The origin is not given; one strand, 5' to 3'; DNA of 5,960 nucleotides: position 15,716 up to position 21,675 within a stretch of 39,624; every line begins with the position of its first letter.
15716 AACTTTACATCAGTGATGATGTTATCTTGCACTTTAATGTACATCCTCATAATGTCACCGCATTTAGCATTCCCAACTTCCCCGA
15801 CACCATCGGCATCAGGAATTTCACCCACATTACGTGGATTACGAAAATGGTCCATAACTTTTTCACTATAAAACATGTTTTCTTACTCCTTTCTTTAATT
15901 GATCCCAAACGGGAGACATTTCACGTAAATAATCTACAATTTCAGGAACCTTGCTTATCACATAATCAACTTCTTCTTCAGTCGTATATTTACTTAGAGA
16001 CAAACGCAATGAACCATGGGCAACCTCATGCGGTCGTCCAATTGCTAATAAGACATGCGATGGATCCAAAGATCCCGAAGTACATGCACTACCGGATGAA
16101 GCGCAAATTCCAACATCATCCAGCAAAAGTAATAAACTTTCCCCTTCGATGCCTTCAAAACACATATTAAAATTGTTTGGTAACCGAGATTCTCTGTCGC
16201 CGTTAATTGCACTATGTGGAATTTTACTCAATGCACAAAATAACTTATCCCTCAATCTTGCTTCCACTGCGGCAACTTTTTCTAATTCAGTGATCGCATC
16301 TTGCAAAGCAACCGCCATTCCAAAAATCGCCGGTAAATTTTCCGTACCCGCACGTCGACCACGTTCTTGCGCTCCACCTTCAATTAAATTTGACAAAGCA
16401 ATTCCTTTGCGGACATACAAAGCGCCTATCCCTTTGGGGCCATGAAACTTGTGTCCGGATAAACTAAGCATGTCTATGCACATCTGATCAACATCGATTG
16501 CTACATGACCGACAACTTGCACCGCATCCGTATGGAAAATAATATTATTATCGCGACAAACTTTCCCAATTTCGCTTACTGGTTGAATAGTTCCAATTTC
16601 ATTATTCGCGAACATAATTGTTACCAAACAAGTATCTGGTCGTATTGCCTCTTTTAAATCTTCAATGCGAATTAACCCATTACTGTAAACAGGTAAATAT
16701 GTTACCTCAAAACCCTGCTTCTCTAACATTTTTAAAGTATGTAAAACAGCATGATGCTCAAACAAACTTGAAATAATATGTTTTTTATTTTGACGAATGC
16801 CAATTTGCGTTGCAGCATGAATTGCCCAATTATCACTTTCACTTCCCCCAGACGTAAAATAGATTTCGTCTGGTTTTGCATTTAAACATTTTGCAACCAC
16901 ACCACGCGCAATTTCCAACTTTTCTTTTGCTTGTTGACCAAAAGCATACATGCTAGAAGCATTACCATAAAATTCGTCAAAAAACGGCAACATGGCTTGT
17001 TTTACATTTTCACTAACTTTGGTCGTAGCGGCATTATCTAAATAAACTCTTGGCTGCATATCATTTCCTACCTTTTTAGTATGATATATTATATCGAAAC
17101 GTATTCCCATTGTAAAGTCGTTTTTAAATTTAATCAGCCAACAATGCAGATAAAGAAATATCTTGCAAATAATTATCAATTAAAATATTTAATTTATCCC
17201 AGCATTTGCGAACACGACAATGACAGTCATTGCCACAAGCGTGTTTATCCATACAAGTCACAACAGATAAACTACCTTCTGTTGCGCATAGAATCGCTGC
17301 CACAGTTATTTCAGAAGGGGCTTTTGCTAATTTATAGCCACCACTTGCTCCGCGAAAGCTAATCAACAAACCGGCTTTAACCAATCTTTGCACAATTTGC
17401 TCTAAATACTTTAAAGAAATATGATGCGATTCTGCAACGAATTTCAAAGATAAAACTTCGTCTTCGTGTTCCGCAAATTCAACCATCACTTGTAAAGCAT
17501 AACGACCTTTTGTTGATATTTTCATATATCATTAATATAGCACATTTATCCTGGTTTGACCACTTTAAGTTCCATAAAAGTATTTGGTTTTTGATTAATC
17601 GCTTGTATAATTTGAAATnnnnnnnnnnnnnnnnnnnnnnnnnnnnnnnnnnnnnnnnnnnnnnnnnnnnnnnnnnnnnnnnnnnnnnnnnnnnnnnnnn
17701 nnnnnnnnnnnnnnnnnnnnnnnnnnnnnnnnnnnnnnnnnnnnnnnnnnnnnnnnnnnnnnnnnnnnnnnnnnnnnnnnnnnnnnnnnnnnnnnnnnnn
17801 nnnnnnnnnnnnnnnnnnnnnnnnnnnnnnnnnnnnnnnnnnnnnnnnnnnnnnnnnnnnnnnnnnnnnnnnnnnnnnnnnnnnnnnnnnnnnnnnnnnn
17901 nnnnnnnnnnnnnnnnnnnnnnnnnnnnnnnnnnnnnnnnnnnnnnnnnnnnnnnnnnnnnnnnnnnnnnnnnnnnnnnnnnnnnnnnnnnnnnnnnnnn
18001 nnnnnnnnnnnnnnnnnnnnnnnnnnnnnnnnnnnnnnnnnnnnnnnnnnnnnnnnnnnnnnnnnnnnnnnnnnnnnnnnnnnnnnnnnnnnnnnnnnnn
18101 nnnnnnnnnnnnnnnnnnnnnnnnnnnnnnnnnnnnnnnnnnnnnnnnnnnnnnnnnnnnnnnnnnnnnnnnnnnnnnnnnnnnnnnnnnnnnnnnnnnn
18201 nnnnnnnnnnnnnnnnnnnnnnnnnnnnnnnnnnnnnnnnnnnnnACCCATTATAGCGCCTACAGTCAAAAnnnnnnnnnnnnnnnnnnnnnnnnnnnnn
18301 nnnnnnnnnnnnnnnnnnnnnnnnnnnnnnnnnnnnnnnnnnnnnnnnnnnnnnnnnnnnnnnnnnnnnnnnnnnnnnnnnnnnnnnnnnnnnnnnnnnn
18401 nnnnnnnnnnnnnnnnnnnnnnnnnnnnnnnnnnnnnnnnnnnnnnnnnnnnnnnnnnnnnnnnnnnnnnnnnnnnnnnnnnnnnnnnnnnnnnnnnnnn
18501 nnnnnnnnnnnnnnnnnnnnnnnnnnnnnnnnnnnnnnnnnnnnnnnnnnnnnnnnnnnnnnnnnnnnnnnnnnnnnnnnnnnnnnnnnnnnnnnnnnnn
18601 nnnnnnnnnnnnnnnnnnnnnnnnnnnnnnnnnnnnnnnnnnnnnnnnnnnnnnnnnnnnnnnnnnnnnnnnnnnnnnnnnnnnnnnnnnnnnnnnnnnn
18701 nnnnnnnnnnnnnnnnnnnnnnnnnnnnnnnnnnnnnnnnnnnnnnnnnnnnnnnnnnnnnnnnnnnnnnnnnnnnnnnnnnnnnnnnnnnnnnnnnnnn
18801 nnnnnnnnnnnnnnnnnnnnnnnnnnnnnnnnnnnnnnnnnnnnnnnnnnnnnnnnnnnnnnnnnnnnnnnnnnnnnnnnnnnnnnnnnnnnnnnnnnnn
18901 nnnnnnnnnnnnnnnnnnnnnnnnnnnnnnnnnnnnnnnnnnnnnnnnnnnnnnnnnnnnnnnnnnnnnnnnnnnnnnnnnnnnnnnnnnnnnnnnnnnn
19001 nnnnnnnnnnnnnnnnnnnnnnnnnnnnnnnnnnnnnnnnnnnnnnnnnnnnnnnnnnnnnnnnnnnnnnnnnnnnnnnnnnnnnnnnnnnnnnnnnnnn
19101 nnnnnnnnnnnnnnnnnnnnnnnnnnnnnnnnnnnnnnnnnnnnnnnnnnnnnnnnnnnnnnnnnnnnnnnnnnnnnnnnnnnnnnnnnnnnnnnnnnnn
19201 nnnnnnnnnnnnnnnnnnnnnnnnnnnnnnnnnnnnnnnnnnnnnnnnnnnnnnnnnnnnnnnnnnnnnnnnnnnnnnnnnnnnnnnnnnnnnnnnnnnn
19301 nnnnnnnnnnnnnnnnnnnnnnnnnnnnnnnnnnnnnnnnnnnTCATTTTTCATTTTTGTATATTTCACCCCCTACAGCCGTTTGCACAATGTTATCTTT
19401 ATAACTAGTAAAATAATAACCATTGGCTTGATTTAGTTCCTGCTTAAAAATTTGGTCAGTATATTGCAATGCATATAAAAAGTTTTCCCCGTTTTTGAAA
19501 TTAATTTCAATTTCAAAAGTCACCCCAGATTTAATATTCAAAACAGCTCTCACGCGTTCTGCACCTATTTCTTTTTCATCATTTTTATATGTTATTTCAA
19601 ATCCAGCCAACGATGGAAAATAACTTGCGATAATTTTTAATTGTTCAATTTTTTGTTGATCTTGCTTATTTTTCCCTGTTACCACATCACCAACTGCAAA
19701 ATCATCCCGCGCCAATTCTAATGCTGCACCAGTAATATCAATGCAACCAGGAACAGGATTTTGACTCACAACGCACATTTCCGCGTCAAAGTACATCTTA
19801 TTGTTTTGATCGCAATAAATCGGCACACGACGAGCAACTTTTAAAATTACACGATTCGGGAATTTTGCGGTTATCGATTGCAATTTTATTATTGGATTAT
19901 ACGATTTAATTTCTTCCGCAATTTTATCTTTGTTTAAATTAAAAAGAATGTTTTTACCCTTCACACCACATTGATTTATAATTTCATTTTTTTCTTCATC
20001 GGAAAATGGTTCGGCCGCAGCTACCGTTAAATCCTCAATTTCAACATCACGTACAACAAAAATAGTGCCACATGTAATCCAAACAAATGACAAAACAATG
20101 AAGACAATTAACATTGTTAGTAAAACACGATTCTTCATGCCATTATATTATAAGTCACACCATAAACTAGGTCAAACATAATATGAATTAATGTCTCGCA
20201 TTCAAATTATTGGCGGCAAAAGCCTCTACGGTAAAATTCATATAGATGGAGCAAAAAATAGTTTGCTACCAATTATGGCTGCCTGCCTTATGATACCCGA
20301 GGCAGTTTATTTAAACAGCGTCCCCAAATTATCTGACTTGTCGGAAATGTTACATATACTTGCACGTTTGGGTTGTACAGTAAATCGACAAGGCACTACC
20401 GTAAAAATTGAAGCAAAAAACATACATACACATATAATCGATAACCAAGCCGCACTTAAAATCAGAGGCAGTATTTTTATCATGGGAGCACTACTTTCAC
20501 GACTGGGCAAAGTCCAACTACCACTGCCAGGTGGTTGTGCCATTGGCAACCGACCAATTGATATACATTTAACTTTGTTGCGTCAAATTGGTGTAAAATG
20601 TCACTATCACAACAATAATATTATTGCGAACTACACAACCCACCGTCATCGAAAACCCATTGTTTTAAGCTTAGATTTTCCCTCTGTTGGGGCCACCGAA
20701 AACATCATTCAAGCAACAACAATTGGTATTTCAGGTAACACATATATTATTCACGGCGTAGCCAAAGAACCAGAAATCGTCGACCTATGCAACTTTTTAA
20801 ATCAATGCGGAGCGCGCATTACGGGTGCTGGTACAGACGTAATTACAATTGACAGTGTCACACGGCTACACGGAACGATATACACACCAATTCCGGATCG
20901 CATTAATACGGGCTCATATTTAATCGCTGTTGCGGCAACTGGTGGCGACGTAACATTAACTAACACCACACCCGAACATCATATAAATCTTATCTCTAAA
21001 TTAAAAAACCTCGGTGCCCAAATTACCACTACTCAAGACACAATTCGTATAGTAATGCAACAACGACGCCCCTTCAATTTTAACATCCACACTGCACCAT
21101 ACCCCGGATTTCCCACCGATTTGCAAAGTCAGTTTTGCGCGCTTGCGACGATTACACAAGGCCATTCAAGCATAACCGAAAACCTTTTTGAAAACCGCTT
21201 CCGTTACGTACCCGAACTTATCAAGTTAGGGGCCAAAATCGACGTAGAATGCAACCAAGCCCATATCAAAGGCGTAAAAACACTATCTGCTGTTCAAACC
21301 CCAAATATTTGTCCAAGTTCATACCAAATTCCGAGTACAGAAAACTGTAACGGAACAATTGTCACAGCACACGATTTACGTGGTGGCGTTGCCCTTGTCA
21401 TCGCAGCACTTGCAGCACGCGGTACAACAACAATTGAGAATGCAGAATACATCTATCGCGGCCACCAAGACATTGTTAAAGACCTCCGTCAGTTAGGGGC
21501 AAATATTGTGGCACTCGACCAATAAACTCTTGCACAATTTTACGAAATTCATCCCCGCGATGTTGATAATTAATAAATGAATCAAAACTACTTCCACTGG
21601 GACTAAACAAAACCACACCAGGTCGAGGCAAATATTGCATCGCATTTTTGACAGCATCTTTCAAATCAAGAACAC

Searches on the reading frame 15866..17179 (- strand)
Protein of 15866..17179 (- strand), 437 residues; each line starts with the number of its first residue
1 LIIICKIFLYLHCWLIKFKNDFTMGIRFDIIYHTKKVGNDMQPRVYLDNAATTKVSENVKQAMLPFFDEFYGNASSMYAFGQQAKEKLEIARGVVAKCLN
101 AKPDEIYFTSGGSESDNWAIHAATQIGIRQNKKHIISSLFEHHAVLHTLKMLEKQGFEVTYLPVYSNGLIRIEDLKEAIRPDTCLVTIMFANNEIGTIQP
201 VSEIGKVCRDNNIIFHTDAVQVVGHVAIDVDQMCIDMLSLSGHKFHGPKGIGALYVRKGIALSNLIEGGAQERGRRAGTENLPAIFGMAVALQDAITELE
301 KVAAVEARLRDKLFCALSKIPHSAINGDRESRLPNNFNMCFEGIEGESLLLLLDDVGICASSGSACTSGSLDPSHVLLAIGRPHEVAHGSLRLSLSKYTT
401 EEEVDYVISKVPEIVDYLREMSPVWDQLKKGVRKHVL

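Call 87: search_protein_families(library=pfam, proteins=[window:15866-17179:-], max_evalue=0.00001)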
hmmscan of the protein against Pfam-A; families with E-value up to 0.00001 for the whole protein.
window:15866-17179:- (437 aa): 1 family
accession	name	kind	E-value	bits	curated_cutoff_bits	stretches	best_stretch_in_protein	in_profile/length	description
PF00266.25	Aminotran_5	-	9.3e-87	291.8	21.5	1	45-407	1-371/371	Aminotransferase class-V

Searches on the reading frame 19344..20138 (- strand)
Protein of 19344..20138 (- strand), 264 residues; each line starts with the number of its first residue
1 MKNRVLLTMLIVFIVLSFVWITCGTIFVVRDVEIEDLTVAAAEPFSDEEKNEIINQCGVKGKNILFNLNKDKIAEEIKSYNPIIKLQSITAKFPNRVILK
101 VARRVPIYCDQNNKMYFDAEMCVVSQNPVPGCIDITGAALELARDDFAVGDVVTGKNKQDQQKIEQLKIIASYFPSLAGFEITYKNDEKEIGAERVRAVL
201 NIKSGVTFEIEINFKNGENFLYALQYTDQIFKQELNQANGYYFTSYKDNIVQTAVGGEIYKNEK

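Call 23: search_protein_families(library=pfam, proteins=[window:19344-20138:-], max_evalue=0.00001)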
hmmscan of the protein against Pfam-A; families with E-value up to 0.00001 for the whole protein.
window:19344-20138:- (264 aa): 1 family
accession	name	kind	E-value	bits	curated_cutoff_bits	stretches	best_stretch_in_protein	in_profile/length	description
PF08478.15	POTRA_1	-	4e-07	30.7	23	1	50-101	16-66/69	POTRA domain, FtsQ-type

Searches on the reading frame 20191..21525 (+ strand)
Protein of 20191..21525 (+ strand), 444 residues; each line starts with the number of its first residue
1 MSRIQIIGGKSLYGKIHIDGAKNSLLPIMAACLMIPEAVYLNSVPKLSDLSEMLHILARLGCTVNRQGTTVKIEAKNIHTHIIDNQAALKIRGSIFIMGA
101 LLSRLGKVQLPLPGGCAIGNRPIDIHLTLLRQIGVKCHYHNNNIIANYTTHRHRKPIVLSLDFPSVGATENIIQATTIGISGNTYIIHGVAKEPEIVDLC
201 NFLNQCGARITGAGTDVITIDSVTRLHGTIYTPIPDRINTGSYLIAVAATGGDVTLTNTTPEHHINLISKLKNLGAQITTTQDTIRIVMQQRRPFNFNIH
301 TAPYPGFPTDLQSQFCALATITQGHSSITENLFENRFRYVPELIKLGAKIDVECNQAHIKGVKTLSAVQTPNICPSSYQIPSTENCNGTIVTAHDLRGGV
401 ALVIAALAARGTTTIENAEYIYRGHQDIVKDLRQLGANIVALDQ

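Call 23: search_protein_families(library=pfam, proteins=[window:20191-21525:+], max_evalue=0.00001)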
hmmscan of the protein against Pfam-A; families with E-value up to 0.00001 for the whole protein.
window:20191-21525:+ (444 aa): 1 family
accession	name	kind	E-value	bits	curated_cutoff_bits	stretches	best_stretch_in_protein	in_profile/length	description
PF00275.25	EPSP_synthase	-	1.7e-81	274.5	22.8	1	8-432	3-417/417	EPSP synthase (3-phosphoshikimate 1-carboxyvinyltransferase)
